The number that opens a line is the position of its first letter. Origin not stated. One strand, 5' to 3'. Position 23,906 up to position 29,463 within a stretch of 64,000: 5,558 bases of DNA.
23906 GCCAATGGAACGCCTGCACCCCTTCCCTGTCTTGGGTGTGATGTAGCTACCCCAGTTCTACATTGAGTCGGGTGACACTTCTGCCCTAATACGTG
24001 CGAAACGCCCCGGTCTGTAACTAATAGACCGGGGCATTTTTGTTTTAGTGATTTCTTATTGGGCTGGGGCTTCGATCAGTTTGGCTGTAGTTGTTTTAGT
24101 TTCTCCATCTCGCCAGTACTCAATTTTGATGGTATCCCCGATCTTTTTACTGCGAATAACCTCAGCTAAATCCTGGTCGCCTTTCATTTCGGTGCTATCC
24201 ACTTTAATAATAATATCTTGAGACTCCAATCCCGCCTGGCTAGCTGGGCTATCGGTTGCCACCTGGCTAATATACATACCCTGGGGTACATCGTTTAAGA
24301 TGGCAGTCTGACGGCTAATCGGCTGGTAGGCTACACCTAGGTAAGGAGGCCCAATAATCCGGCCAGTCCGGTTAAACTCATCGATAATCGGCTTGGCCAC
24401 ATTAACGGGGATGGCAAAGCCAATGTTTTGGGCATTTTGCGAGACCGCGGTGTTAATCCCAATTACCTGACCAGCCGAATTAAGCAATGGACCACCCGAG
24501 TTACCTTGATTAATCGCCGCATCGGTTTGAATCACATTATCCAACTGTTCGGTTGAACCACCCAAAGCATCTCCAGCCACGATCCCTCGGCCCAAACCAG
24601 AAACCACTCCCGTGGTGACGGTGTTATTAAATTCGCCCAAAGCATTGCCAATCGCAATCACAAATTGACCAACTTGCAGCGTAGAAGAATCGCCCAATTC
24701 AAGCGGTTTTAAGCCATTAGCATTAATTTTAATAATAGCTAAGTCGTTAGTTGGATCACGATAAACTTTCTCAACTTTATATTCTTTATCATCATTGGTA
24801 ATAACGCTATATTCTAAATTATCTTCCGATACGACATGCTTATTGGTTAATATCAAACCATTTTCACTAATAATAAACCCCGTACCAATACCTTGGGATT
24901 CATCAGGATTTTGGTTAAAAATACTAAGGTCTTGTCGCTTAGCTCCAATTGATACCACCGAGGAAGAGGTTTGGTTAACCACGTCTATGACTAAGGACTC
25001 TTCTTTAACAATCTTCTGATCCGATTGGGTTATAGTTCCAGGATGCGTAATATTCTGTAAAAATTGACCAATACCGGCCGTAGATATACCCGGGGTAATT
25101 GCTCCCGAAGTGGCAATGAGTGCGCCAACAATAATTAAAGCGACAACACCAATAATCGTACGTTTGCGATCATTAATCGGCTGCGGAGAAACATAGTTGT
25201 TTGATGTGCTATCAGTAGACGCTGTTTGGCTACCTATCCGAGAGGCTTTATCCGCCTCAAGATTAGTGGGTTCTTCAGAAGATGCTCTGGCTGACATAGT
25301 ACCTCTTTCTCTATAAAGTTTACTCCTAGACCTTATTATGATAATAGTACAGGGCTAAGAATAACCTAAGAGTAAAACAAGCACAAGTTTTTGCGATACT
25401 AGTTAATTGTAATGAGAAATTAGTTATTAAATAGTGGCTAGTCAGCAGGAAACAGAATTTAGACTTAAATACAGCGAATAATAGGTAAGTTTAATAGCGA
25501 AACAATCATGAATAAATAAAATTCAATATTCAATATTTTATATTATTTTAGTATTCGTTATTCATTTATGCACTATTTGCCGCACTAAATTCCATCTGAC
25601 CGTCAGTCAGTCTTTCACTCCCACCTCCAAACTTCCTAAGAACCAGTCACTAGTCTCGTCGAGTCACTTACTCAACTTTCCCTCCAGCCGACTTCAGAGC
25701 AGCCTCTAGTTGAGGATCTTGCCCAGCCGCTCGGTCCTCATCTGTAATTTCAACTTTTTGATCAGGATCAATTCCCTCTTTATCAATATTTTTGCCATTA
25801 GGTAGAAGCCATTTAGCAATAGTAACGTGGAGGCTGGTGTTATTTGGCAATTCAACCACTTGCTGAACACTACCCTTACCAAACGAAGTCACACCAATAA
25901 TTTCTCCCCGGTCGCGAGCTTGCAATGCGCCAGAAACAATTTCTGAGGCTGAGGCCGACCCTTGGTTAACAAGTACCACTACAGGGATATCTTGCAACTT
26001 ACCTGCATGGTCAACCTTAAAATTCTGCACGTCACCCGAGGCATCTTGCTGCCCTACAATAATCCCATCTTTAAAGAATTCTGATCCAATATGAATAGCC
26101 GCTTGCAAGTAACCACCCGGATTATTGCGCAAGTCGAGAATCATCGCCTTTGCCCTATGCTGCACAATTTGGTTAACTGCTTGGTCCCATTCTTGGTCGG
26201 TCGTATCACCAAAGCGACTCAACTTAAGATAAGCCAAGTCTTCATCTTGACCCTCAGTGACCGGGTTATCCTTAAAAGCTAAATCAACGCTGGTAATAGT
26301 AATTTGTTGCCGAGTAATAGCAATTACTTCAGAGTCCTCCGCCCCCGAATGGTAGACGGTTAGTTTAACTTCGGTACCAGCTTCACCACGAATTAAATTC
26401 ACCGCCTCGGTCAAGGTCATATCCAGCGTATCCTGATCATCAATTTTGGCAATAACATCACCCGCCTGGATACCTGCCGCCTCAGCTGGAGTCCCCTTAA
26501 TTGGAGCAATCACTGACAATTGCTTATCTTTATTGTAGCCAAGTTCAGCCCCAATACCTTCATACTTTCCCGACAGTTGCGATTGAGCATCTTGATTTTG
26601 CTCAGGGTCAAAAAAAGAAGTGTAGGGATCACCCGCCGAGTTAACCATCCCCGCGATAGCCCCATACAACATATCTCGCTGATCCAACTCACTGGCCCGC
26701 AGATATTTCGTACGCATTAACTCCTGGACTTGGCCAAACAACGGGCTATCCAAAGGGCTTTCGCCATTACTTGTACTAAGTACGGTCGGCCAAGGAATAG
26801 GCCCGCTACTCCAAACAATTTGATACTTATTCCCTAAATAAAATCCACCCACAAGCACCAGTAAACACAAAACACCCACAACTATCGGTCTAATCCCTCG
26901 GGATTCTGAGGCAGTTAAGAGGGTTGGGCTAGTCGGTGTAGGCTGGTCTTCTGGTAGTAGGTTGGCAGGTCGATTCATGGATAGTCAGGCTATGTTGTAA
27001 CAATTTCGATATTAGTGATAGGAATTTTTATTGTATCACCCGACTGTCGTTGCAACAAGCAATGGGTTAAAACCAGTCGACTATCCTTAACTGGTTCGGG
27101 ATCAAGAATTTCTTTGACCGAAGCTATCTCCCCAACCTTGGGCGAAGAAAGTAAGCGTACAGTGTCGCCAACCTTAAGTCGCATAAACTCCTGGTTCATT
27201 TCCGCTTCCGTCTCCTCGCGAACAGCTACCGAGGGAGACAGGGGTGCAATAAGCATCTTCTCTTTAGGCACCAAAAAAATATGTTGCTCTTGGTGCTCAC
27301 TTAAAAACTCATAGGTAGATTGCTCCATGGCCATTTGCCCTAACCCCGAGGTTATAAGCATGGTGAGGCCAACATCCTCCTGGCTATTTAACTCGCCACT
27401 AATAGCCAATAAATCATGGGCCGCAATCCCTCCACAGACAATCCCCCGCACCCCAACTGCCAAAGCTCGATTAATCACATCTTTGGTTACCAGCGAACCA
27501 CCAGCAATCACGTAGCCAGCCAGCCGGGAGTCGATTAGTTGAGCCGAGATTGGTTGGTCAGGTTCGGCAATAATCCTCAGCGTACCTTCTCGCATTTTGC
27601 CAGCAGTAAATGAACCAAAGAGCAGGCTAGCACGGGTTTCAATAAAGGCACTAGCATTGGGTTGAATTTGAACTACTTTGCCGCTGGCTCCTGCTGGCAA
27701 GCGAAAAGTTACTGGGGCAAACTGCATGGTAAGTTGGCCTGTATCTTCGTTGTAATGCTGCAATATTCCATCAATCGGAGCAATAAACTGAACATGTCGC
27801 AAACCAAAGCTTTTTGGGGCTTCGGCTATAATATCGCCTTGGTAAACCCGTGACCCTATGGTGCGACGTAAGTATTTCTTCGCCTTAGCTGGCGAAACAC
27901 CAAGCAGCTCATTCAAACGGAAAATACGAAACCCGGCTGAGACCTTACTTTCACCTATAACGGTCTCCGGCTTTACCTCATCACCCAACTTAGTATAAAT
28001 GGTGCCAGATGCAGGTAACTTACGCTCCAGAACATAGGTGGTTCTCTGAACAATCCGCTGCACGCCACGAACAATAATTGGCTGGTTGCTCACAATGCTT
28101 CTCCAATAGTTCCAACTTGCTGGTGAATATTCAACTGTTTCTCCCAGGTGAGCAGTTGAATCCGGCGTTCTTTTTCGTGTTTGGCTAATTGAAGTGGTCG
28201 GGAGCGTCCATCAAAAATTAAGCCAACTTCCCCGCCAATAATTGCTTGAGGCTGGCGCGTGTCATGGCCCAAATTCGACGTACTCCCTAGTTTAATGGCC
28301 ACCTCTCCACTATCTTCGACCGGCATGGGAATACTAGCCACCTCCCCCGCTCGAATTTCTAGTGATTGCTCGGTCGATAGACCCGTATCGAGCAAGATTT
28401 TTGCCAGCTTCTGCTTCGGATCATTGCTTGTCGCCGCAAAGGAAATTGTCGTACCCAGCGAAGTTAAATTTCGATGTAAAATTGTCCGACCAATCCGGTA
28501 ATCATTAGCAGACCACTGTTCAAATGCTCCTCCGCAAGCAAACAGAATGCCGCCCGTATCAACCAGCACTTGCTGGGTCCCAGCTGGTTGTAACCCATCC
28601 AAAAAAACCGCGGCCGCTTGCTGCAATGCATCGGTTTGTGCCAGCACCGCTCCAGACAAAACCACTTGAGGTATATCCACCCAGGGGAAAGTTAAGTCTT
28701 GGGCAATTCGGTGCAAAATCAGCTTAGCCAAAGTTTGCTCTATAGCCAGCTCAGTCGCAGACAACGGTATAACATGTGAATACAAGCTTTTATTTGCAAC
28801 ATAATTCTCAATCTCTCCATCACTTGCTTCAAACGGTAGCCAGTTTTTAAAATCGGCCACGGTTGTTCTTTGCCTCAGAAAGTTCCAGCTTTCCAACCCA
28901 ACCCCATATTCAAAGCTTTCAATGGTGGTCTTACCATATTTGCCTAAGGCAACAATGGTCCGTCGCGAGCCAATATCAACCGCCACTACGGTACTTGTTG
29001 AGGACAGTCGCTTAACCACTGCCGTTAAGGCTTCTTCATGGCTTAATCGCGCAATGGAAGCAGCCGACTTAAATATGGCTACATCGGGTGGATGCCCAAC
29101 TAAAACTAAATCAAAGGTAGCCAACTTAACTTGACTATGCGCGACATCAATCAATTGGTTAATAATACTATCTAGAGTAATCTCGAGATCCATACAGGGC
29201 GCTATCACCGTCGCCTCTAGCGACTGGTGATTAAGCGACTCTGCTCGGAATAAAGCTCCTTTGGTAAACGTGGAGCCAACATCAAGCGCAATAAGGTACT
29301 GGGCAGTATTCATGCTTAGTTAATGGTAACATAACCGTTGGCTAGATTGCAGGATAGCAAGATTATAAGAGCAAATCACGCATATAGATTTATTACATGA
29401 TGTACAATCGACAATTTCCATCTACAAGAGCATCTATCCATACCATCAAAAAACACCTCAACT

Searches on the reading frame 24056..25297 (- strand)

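Call 52: search_protein_families(library=pfam, proteins=[window:24056-25297:-])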
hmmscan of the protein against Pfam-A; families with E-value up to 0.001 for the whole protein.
window:24056-25297:- (413 aa): 6 families
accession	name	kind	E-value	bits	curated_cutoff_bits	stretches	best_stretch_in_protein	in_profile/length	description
PF13365.12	Trypsin_2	-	1.4e-35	123.6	27.6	1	138-281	1-144/144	Trypsin-like peptidase domain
PF00089.32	Trypsin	-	5e-26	92.3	20.6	1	136-305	25-220/220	Trypsin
PF13180.12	PDZ_2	-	7.8e-18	65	27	1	318-407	1-80/80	PDZ domain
PF17820.7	PDZ_6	-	5.7e-09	36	27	1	342-384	1-42/54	PDZ domain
PF10459.15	Peptidase_S46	-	3.2e-06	26.5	22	0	135-158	46-69/698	Peptidase S46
PF00595.29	PDZ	-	1.6e-05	25.6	23.2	1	338-393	24-79/81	PDZ domain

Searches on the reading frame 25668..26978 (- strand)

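Call 52: search_protein_families(library=pfam, proteins=[window:25668-26978:-])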
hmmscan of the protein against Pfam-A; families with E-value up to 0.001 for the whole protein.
window:25668-26978:- (436 aa): 5 families
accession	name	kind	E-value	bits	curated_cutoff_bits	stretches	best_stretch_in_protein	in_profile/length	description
PF03572.23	Peptidase_S41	-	4e-50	170.1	24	1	247-409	1-165/165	Peptidase family S41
PF17820.7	PDZ_6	-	3.5e-13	49.5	27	1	158-208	4-52/54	PDZ domain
PF00595.29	PDZ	-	2.5e-12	47.4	23.2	1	138-208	8-80/81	PDZ domain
PF13180.12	PDZ_2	-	1.5e-09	38.5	27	1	143-214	4-73/80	PDZ domain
PF22694.1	CtpB_N-like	-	3.4e-06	27.9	27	1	81-126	41-84/85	Activating protease CtpB N-terminal domain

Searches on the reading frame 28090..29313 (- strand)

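Call 53: search_protein_families(library=pfam, proteins=[window:28090-29313:-])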
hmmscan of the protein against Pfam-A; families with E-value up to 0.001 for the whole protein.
window:28090-29313:- (407 aa): 1 family
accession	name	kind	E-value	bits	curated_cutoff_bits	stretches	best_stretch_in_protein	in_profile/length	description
PF13941.12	MutL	-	1.4e-07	31.1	27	0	8-60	2-54/450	MutL protein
